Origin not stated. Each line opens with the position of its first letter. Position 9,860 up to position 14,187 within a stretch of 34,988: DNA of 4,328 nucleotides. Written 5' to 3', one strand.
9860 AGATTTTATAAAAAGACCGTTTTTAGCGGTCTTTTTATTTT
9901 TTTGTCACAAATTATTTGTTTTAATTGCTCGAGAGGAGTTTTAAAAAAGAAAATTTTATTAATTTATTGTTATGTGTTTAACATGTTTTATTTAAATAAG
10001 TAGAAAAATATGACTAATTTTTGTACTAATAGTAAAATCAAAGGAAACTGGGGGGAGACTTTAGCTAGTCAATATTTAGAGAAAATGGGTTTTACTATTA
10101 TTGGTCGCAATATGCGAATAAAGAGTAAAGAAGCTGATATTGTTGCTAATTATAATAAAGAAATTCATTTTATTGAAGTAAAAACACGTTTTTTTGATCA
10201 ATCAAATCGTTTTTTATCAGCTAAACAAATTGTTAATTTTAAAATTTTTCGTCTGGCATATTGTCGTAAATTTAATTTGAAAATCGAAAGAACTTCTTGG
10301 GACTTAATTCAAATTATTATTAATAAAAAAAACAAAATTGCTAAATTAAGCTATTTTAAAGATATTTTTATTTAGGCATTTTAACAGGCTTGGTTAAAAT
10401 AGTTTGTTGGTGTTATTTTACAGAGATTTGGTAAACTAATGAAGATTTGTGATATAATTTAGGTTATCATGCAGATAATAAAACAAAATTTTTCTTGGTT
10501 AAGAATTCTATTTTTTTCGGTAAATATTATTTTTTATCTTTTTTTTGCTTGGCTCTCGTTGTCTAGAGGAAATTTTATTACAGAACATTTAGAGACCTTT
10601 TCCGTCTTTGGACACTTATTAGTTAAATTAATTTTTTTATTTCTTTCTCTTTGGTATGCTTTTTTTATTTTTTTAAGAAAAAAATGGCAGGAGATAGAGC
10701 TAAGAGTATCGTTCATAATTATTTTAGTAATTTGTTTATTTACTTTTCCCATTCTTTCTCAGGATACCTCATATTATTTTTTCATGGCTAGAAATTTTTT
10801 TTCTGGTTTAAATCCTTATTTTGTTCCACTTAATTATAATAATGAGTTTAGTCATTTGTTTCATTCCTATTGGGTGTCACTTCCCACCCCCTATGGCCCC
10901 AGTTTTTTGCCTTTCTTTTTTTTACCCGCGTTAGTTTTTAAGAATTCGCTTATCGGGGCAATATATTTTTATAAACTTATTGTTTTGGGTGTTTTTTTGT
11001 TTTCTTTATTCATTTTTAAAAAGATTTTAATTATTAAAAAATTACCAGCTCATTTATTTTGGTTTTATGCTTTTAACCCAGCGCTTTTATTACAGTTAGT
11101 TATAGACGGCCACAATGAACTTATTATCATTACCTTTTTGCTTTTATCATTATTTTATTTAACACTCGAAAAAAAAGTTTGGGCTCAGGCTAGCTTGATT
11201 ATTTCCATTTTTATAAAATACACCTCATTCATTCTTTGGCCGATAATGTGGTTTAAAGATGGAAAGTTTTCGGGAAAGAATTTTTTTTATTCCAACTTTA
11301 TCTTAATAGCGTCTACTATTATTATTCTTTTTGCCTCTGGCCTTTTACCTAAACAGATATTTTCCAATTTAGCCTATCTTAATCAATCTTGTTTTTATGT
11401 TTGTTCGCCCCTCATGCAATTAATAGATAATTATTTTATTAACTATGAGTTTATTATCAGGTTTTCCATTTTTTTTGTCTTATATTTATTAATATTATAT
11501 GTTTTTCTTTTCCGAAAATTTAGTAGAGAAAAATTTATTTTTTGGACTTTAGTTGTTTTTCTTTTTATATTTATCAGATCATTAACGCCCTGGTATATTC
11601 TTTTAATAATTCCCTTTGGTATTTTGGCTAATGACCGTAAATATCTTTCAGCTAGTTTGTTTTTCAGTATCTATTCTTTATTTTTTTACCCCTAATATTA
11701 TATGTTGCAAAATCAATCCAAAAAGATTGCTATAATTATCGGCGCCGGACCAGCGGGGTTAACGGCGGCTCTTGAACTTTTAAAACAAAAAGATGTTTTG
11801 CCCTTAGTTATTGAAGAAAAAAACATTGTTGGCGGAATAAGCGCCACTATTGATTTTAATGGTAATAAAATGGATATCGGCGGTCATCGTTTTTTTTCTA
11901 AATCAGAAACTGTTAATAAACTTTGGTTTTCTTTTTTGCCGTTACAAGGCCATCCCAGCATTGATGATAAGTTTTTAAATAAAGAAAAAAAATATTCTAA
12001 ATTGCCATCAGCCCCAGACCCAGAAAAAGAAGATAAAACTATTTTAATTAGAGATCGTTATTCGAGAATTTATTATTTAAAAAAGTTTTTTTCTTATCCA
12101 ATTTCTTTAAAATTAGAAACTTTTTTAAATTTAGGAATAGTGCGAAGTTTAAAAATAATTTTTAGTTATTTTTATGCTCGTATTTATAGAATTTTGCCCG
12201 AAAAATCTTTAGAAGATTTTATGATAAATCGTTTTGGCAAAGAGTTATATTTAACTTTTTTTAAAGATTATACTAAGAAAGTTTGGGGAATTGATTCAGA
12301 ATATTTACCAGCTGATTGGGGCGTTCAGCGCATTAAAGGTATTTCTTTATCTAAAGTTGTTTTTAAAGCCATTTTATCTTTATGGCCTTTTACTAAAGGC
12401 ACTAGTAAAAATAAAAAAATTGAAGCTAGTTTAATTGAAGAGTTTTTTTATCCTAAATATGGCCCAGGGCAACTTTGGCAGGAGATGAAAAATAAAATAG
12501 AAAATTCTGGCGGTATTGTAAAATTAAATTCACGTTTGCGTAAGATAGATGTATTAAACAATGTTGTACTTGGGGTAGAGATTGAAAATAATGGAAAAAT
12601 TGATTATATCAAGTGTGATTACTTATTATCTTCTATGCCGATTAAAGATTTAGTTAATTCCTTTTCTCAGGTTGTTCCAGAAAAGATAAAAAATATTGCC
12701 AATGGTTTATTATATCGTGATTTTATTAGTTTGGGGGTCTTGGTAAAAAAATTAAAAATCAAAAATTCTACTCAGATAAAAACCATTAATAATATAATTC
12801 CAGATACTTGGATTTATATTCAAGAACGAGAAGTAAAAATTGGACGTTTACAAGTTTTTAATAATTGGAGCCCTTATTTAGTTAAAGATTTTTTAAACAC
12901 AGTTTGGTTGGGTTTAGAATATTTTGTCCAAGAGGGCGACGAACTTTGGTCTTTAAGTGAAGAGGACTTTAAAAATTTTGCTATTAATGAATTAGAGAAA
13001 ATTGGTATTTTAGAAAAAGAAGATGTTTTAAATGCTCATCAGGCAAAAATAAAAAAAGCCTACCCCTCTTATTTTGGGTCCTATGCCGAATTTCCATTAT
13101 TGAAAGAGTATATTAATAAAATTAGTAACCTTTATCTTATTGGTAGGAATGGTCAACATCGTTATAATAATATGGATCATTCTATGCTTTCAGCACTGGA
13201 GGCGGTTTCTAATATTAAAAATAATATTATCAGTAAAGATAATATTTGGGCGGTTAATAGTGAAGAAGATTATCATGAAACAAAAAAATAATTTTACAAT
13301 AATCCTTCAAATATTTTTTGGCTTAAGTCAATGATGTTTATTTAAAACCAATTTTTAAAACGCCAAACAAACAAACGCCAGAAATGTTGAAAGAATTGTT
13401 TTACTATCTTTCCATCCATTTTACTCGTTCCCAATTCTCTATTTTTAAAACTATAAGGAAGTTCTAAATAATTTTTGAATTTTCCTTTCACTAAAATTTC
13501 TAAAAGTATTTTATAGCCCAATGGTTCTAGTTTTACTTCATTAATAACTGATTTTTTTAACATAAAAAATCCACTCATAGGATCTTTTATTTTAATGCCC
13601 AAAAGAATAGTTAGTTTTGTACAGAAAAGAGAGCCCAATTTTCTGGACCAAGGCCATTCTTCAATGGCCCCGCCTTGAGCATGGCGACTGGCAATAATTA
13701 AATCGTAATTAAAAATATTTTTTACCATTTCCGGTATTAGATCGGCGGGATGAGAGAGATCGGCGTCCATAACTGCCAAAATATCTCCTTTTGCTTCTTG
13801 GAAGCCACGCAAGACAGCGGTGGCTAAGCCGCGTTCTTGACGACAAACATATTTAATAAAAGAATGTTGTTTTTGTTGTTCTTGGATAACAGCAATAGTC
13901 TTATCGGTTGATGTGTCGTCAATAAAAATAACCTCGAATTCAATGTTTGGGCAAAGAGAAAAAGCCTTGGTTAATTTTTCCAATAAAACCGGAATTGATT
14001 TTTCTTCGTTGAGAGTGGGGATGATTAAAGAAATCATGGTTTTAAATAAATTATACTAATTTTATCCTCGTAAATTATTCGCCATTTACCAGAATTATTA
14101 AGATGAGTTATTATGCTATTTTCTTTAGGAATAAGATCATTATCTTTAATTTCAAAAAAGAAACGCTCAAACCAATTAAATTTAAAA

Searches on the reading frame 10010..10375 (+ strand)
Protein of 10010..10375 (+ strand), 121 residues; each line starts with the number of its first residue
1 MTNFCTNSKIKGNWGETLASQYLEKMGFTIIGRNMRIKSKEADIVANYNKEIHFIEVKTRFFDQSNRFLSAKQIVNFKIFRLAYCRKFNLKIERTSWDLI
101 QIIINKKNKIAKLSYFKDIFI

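Call 6: search_protein_families(library=pfam, proteins=[window:10010-10375:+], max_evalue=0.01)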
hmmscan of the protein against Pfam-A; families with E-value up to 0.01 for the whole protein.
window:10010-10375:+ (121 aa): 4 families
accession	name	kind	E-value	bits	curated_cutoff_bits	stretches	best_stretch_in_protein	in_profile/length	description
PF02021.23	UPF0102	-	2.3e-13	50.7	23.6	1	15-78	1-58/80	Uncharacterised protein family UPF0102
PF08378.17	NERD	-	5.1e-05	24.2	22.1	1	11-60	1-57/111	Nuclease-related domain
PF13020.12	NOV_C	-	0.0095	16.4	22.1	0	32-74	22-64/91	Protein NO VEIN, C-terminal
PF01870.24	Hjc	-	0.0096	16.3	21.1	0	21-75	8-62/93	Archaeal holliday junction resolvase (hjc)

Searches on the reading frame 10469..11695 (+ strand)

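Call 6: search_protein_families(library=pfam, proteins=[window:10469-11695:+], max_evalue=0.01)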
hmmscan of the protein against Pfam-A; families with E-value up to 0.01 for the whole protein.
window:10469-11695:+ (408 aa): 0 families

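Call 10: search_protein_families(library=ncbifam, proteins=[window:10469-11695:+], max_evalue=0.1)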
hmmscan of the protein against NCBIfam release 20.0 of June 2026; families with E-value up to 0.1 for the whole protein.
window:10469-11695:+ (408 aa): 2 families
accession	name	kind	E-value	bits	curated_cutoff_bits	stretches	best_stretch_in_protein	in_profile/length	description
TIGR03459.1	crt_membr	equivalog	4.4e-13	48.9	439.4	1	70-261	70-264/470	alpha-(1->6)-mannopyranosyltransferase A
NF038066.1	MptB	equivalog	2.4e-08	32.8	40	1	75-228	135-293/553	polyprenol phosphomannose-dependent alpha 1,6 mannosyltransferase MptB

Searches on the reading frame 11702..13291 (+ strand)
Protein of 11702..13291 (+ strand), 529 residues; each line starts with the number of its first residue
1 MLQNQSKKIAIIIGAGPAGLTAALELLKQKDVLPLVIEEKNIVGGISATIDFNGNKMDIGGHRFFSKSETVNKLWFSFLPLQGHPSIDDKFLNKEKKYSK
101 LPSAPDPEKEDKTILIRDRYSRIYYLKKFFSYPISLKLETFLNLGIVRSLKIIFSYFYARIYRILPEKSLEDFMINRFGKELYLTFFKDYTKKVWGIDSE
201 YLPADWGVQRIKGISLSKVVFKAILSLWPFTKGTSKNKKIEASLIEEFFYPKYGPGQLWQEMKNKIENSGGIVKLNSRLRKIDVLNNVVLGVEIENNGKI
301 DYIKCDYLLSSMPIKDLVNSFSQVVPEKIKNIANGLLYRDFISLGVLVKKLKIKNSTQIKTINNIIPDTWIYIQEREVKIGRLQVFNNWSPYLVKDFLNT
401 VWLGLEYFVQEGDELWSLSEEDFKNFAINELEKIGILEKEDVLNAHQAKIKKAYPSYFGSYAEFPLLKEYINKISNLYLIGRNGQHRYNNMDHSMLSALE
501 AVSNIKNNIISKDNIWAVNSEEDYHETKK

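Call 6: search_protein_families(library=pfam, proteins=[window:11702-13291:+], max_evalue=0.01)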
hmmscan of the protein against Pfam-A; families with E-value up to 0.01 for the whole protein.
window:11702-13291:+ (529 aa): 6 families
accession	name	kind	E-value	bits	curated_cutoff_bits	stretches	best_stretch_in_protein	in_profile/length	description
PF01593.30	Amino_oxidase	-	4.3e-11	43.2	19.8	1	18-350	2-293/443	Flavin containing amine oxidoreductase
PF13450.12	NAD_binding_8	-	1.2e-09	38.8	21.9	1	12-75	1-65/68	NAD(P)-binding Rossmann-like domain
PF13738.12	Pyr_redox_3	-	2.9e-05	23.9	30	1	11-46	1-36/305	Pyridine nucleotide-disulphide oxidoreductase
PF01946.23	Thi4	-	0.00046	19.9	26.2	1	10-45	20-55/235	Thi4 family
PF07992.20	Pyr_redox_2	-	0.0018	18.2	26.1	1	11-44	4-37/291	Pyridine nucleotide-disulphide oxidoreductase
PF03486.20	HI0933_like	-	0.0049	16.8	50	0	10-44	3-36/244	HI0933-like protein Rossmann domain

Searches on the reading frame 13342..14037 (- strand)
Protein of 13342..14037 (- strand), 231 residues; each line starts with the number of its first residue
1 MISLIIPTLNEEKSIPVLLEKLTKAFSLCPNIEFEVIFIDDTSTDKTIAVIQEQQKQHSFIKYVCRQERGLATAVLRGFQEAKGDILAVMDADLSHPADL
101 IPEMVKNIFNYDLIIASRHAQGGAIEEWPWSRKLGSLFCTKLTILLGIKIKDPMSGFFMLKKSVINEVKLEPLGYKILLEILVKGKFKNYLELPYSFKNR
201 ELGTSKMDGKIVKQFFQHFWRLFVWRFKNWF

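Call 6: search_protein_families(library=pfam, proteins=[window:13342-14037:-], max_evalue=0.01)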
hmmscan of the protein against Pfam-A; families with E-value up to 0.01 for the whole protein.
window:13342-14037:- (231 aa): 3 families
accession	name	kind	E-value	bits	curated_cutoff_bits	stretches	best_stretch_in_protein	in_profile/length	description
PF00535.33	Glycos_transf_2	-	1.3e-32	113.5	23.3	1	3-167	1-166/168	Glycosyl transferase family 2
PF13641.12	Glyco_tranf_2_3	-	1e-08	36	27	1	2-94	3-97/230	Glycosyltransferase like family 2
PF10111.15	Glyco_tranf_2_2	-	3.5e-08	33.7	27.3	1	3-106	1-104/276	Glycosyltransferase like family 2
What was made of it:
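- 13342..14037 (-): GT2 glycosyltransferase overlapping the stop of the GT-C gene. Candidate polyprenyl-phosphate-sugar synthase (inferred). PF00535 E 1.3e-32 (call 6).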
